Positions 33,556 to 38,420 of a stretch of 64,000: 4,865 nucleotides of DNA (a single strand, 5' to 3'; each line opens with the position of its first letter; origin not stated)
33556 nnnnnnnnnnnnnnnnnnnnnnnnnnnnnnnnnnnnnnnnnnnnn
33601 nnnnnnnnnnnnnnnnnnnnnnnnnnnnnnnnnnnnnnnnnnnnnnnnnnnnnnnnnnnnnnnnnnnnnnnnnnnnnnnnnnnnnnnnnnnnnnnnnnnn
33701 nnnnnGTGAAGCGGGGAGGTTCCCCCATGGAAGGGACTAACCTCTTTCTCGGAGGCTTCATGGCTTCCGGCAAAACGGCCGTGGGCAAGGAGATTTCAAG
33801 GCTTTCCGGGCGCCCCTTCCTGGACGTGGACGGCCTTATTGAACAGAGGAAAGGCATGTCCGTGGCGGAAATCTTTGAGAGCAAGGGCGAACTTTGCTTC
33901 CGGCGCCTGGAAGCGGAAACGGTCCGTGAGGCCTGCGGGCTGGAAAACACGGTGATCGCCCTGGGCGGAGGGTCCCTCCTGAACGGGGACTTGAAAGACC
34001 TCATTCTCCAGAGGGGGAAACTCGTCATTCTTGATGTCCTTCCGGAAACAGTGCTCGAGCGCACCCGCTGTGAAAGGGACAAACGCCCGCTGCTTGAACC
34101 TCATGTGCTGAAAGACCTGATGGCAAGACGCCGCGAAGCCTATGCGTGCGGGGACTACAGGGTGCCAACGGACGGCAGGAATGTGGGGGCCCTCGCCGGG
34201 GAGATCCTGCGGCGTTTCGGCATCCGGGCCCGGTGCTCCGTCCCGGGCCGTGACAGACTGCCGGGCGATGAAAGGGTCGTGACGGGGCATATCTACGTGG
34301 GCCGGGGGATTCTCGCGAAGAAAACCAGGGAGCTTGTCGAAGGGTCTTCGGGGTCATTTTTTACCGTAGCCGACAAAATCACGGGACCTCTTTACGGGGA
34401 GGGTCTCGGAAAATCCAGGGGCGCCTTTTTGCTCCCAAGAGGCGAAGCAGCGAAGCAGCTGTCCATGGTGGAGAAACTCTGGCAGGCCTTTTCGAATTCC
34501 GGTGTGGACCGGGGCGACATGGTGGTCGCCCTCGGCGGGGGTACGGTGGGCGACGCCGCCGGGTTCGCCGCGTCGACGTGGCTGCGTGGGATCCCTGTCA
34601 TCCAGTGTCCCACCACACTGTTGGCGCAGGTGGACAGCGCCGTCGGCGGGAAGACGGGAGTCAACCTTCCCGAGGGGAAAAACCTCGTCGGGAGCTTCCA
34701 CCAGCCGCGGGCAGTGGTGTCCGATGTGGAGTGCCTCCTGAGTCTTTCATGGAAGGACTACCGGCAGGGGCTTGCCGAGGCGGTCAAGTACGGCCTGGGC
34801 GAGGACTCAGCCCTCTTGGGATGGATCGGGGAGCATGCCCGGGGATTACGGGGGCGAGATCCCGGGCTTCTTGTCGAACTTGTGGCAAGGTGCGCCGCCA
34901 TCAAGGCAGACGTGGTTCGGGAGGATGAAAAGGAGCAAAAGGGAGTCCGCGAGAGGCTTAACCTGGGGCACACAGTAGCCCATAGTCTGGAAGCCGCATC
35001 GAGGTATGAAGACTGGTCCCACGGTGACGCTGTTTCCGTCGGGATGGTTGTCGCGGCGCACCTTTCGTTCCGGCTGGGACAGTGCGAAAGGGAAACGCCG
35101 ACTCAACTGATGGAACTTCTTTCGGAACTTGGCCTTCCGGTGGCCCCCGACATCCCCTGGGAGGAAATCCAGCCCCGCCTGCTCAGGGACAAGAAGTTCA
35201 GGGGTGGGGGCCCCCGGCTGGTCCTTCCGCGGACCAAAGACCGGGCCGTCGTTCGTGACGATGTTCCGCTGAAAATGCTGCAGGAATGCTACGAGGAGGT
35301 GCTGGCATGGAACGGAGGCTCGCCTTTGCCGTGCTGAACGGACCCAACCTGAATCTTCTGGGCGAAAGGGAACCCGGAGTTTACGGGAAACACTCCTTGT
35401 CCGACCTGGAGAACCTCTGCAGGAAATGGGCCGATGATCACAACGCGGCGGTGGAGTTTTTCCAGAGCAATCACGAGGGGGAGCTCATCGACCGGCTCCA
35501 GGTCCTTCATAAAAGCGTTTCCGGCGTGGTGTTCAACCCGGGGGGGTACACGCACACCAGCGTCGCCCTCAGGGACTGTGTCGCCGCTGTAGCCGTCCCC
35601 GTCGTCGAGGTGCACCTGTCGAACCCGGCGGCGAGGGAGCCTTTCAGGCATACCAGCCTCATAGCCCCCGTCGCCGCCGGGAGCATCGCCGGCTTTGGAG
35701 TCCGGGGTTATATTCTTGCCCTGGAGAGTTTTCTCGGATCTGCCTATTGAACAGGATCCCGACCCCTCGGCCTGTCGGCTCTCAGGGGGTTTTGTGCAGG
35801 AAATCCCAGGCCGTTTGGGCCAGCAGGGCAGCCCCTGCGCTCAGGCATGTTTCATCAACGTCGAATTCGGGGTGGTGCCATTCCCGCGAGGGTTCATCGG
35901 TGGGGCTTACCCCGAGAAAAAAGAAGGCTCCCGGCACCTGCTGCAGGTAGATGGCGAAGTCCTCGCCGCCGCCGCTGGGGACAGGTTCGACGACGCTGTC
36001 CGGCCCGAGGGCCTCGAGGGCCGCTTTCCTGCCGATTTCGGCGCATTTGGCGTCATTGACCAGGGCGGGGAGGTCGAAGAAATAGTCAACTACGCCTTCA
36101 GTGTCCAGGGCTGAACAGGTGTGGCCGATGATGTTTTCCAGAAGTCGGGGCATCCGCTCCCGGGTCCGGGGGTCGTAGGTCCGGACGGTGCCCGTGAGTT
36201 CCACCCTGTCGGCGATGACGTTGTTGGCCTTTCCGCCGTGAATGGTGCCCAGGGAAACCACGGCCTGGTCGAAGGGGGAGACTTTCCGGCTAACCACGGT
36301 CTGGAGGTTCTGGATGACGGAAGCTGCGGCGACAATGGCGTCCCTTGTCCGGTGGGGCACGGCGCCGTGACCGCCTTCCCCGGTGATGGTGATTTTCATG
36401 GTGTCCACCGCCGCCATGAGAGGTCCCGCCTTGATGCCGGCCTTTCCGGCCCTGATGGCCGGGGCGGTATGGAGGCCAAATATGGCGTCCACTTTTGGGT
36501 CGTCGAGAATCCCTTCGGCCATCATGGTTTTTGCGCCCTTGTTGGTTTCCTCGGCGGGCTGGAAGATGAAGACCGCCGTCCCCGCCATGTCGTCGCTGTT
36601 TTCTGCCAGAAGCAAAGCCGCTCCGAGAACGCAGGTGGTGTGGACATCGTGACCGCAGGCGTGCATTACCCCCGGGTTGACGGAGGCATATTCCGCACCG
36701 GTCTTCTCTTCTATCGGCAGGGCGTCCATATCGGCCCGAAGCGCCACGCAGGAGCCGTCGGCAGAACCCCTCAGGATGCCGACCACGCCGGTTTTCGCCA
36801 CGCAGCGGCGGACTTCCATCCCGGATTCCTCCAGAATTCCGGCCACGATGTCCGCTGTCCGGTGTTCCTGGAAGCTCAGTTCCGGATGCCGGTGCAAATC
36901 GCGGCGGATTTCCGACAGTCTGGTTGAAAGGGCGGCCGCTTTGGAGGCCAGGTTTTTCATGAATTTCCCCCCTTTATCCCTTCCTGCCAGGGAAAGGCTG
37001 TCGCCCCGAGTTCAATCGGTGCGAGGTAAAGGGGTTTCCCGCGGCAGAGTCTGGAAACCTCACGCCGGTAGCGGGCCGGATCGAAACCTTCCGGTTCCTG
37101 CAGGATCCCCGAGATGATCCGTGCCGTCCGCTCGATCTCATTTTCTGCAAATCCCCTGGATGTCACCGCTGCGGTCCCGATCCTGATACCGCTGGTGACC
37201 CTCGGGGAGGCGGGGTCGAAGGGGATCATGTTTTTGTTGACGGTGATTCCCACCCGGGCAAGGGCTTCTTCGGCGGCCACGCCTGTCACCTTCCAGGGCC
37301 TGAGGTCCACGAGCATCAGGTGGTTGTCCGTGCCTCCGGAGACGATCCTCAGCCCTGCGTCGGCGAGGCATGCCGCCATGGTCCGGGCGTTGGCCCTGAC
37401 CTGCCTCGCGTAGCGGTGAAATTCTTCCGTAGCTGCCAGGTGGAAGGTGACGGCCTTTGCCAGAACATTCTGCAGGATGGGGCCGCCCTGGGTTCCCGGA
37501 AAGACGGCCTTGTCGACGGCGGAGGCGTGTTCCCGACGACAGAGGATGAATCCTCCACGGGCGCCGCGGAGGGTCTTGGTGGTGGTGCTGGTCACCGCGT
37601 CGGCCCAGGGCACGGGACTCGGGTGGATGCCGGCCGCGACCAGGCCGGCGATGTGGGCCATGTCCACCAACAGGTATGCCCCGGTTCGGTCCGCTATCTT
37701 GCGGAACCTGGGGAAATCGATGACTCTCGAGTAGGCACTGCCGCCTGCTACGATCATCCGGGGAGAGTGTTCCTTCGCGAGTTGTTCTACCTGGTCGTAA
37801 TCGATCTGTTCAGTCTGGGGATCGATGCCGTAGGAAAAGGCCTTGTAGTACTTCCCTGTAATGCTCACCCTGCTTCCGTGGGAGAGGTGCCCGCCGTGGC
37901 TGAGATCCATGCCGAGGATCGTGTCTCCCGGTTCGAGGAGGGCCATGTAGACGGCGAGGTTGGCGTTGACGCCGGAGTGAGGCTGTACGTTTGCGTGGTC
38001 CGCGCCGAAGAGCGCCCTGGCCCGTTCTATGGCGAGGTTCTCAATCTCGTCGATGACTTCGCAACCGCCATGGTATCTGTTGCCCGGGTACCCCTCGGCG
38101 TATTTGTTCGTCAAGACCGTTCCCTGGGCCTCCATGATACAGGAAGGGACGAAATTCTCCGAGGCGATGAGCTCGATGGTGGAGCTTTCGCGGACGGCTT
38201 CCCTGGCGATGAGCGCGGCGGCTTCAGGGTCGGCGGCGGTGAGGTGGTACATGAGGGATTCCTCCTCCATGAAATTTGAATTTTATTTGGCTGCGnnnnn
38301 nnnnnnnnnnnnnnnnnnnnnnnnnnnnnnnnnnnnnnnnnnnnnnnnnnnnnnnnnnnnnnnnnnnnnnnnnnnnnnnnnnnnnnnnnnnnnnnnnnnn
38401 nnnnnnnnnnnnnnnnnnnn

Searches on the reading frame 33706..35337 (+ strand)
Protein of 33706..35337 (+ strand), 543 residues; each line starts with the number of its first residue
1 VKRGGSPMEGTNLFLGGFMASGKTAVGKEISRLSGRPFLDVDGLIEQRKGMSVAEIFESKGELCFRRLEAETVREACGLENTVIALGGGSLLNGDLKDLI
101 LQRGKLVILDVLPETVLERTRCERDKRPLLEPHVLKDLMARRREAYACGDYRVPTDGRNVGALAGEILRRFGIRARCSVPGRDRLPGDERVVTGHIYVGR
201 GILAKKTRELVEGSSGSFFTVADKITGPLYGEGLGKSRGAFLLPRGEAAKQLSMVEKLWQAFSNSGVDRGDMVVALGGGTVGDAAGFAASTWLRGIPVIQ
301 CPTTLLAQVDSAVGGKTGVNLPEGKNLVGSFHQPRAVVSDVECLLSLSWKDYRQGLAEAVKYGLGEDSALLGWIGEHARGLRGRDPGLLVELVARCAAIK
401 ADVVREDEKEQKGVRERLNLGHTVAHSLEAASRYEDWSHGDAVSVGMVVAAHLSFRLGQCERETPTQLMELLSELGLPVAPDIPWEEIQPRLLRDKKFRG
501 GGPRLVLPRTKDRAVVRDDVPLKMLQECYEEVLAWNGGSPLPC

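Call 9: search_protein_families(library=ncbifam, proteins=[window:33706-35337:+])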
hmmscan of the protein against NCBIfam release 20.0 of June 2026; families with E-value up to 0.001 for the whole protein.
window:33706-35337:+ (543 aa): 17 families
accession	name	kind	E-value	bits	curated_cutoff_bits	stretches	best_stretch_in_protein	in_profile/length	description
TIGR01357.1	aroB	equivalog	9e-94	314.5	305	1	196-527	3-341/344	3-dehydroquinate synthase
NF010627.0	PRK14021.1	equivalog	3.7e-83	279.7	565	1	16-532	12-540/542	bifunctional shikimate kinase/3-dehydroquinate synthase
NF010556.0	PRK13951.1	equivalog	2.2e-67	228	560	2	228-513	198-474/492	bifunctional shikimate kinase AroK/3-dehydroquinate synthase AroB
NF004852.0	PRK06203.1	equivalog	8.6e-58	196.1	333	1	241-481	92-333/407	3-dehydroquinate synthase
TIGR04425.1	P_lya_rel_AroB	hypoth_equivalog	8e-55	186.2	400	1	218-528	28-340/348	AroB-related putative sugar phosphate phospholyase (cyclizing)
NF010554.0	PRK13948.1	equivalog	8.3e-39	133.1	217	1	12-170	12-172/192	shikimate kinase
NF010553.0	PRK13947.1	equivalog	7.4e-33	114.2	204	1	12-171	3-165/173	shikimate kinase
NF010552.0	PRK13946.1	equivalog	2.3e-26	92.6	186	1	10-170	23-186/198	shikimate kinase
NF010555.0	PRK13949.1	equivalog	5.9e-24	85.1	180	1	12-140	3-131/175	shikimate kinase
NF003456.0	PRK05057.1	equivalog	1e-21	77.6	195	1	9-169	3-168/173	shikimate kinase AroK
NF002988.0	PRK03731.1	equivalog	4.1e-19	69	161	1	12-136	4-129/174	shikimate kinase AroL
NF006015.0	PRK08154.1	subfamily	4.2e-17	62.3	204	1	16-168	142-299/314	anaerobic benzoate catabolism transcriptional regulator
NF001866.0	PRK00625.1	equivalog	3.3e-16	59.9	142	1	12-121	2-114/173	shikimate kinase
NF006610.0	PRK09169.1-4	subfamily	8.5e-16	55.7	4299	1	13-155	2868-3013/3056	hypothetical protein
NF040667.1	hom_kin_desulfo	exception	2.6e-15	56.7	197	1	14-170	4-161/163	homoserine kinase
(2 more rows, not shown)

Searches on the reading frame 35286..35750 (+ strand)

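Call 9: search_protein_families(library=ncbifam, proteins=[window:35286-35750:+])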
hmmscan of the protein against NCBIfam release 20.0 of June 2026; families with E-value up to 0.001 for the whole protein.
window:35286-35750:+ (154 aa): 5 families
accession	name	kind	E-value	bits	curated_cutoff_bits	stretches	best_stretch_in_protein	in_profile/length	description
NF003807.0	PRK05395.1-4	subfamily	7.8e-60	200.7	130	1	13-150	5-142/148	type II 3-dehydroquinate dehydratase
NF003806.0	PRK05395.1-3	subfamily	6.7e-59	197.6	171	1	14-149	5-140/149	type II 3-dehydroquinate dehydratase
TIGR01088.1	aroQ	equivalog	7.7e-57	190.9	169.85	1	14-149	2-137/141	type II 3-dehydroquinate dehydratase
NF003805.0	PRK05395.1-2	subfamily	6.7e-56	187.9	146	1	14-149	4-139/147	type II 3-dehydroquinate dehydratase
NF003804.0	PRK05395.1-1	subfamily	5.6e-50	168.9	195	1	13-150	6-144/151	type II 3-dehydroquinate dehydratase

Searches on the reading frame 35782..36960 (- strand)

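Call 78: search_protein_families(library=pfam, proteins=[window:35782-36960:-], max_evalue=0.00001)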
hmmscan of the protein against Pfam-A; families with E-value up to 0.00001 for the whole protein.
window:35782-36960:- (392 aa): 2 families
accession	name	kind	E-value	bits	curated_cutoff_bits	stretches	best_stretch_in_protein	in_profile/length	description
PF01546.33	Peptidase_M20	-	2.4e-41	142.4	24.6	1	73-384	1-204/206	Peptidase family M20/M25/M40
PF07687.19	M20_dimer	-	2.6e-12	47.1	21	1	187-280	8-101/107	Peptidase dimerisation domain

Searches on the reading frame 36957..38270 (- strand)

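Call 78: search_protein_families(library=pfam, proteins=[window:36957-38270:-], max_evalue=0.00001)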
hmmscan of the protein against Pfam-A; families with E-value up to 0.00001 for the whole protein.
window:36957-38270:- (437 aa): 2 families
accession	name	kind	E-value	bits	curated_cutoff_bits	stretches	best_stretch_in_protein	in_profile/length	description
PF00464.25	SHMT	-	2.2e-156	520.9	27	1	11-386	2-399/399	Serine hydroxymethyltransferase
PF00155.27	Aminotran_1_2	-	3.8e-16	59.7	19.7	1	86-371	53-351/361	Aminotransferase class I and II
